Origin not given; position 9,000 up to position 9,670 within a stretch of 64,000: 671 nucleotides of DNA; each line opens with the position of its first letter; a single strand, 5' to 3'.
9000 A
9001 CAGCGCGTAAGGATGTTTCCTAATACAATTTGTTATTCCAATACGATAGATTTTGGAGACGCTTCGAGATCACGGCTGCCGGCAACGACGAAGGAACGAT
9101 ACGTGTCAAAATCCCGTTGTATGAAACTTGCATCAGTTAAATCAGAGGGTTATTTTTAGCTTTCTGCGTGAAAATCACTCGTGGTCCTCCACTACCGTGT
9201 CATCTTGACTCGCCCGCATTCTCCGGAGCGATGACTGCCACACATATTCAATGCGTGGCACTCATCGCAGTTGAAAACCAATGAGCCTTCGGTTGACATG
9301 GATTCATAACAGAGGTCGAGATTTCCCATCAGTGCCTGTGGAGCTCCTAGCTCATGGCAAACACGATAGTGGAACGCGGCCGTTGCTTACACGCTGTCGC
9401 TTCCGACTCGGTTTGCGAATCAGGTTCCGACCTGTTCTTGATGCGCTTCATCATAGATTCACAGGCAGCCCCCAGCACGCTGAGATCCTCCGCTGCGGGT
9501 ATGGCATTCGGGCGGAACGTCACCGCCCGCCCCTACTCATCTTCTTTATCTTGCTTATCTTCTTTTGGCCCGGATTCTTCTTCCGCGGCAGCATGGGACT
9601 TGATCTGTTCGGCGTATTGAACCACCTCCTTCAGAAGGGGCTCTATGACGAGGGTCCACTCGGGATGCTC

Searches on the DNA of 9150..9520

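Call 85: search_rna_families(source=window, start=9150, end=9520, threshold=evalue, max_evalue=1)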
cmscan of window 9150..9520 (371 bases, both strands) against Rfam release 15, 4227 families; matches with E-value up to 1: 0.
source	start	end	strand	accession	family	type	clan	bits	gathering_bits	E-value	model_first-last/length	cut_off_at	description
